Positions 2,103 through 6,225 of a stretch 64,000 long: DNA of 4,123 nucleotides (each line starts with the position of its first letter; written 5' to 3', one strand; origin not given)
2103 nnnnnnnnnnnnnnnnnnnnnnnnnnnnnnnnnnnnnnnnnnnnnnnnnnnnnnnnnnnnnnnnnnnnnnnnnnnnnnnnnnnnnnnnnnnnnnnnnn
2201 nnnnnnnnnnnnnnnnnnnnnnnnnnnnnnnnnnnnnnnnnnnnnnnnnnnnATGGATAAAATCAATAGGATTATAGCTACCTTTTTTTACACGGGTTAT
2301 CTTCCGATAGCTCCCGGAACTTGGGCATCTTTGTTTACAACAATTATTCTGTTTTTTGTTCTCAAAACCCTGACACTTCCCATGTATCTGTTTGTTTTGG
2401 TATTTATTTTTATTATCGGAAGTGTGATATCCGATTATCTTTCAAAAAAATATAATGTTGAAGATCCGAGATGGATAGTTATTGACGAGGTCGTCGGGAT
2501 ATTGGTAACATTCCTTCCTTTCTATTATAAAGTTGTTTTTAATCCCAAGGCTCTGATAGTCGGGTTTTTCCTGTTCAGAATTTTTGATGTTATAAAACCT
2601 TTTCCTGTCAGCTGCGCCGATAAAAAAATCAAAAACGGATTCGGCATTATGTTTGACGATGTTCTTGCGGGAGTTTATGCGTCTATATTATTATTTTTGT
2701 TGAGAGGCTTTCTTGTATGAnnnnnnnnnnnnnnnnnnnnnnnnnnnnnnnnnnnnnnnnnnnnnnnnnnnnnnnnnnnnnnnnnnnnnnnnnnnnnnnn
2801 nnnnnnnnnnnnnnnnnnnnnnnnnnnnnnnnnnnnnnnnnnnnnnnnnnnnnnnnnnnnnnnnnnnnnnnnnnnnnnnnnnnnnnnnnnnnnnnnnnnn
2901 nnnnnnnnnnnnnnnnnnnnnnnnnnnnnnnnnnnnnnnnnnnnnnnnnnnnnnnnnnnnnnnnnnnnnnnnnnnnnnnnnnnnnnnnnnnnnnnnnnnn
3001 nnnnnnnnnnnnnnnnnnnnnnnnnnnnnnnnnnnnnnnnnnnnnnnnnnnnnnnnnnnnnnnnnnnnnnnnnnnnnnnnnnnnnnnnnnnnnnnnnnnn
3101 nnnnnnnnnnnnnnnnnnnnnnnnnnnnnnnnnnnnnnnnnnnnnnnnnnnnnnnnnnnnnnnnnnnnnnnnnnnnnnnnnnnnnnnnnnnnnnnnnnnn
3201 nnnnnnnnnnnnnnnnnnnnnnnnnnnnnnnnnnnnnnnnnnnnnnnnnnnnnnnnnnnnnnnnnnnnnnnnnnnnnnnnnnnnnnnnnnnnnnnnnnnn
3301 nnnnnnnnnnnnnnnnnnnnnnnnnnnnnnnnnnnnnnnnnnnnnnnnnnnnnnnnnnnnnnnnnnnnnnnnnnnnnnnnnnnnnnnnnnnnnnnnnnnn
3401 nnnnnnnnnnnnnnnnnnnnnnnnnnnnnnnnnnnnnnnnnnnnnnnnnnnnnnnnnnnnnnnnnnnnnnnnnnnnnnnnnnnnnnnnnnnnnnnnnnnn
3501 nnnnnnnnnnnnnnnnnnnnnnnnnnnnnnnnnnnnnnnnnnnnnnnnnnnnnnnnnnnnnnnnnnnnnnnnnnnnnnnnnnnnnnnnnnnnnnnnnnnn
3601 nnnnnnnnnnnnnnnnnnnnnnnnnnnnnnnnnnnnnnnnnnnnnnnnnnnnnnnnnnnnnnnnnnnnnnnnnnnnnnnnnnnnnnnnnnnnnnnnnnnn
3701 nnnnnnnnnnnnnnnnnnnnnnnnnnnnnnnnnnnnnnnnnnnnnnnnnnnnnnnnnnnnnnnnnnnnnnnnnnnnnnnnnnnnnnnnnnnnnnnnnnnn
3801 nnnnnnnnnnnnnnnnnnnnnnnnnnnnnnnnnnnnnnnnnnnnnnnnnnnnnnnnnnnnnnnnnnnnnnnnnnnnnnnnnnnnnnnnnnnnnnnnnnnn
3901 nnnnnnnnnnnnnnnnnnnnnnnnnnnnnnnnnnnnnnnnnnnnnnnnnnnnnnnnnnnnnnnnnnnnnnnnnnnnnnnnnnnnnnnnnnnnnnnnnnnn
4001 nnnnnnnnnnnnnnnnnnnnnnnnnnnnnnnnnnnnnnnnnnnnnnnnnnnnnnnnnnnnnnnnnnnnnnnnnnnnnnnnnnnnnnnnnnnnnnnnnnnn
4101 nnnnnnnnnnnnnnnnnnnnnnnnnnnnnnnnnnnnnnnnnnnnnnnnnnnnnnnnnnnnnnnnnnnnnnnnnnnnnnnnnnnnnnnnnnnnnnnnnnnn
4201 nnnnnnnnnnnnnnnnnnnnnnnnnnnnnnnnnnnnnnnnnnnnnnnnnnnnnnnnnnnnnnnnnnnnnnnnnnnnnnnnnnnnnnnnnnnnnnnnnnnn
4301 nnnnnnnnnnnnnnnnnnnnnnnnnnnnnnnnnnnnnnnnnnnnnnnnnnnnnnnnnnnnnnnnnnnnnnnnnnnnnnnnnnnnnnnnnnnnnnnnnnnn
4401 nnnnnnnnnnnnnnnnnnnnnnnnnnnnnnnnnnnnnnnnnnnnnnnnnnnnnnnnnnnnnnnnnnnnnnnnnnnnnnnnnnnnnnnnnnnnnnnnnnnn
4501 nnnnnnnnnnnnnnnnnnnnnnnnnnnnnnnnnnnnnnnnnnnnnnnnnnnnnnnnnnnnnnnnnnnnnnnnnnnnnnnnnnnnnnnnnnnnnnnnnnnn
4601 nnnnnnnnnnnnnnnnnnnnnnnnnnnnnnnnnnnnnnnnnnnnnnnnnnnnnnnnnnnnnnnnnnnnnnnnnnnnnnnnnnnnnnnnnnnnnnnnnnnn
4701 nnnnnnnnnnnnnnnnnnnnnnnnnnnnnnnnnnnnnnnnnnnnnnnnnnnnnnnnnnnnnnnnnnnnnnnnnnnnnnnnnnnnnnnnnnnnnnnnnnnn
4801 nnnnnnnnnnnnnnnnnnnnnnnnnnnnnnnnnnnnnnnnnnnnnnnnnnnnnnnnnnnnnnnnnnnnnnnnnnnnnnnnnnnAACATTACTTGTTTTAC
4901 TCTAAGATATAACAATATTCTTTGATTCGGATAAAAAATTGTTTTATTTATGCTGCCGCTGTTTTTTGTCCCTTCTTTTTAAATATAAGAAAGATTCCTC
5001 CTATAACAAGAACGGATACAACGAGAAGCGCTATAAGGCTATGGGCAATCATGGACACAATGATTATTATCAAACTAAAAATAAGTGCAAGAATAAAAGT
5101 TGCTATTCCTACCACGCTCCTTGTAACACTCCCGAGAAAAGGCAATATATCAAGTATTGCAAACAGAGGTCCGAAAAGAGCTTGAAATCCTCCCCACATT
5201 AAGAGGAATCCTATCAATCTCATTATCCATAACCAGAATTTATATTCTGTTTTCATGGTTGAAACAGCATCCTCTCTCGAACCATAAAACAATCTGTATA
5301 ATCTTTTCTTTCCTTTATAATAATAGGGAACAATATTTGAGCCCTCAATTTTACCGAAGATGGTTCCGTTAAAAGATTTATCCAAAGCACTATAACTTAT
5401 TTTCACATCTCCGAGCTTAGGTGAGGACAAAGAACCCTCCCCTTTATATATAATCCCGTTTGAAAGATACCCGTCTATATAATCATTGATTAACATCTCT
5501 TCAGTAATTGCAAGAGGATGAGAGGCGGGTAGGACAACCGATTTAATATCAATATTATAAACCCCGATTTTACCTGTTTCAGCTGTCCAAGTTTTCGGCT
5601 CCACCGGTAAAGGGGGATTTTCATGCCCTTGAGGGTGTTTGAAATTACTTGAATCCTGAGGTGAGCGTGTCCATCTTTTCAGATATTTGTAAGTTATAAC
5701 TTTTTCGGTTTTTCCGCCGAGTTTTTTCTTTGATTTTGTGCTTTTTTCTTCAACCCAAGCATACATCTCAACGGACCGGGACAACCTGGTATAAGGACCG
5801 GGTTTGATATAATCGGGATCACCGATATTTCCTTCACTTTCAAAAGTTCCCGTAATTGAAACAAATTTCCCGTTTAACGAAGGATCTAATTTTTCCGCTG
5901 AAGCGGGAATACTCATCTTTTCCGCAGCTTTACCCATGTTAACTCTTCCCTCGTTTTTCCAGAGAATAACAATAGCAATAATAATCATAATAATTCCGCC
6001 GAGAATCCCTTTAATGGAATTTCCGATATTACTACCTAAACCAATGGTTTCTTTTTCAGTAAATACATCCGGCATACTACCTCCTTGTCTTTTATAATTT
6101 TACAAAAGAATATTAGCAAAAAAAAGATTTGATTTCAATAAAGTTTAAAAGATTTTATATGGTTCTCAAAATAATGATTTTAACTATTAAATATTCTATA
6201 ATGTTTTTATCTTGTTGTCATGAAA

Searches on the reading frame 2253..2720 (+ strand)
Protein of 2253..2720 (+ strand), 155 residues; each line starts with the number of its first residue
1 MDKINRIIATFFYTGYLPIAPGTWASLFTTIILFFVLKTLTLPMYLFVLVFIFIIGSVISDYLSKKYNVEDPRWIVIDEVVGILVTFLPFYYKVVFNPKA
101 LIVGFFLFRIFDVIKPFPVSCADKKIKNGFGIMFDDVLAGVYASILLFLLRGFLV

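Call 84: search_protein_families(library=pfam, proteins=[window:2253-2720:+], max_evalue=0.00001)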
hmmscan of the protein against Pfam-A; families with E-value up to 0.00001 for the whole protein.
window:2253-2720:+ (155 aa): 1 family
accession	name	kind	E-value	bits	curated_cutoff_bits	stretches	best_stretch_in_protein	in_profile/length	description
PF04608.18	PgpA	-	3.6e-42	144.1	28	1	7-150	1-140/141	Phosphatidylglycerophosphatase A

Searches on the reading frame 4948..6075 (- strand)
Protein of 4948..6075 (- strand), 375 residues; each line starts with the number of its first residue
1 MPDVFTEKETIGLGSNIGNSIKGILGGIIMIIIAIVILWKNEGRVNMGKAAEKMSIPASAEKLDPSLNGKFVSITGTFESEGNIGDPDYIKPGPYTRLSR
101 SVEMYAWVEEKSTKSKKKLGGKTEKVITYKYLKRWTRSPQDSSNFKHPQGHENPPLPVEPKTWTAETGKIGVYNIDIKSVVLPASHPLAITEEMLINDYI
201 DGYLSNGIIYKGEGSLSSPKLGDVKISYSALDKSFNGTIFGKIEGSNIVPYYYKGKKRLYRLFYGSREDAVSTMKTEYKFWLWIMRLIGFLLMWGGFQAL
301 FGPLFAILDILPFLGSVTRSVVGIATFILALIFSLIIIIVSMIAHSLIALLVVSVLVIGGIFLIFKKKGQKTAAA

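Call 57: search_protein_families(library=pfam, proteins=[window:4948-6075:-], max_evalue=0.00001)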
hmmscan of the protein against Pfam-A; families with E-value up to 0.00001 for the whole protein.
window:4948-6075:- (375 aa): 1 family
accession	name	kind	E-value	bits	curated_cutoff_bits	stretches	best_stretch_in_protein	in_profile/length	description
PF07787.17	TMEM43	-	1.9e-49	168.8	23.3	1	104-345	1-248/250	Transmembrane protein 43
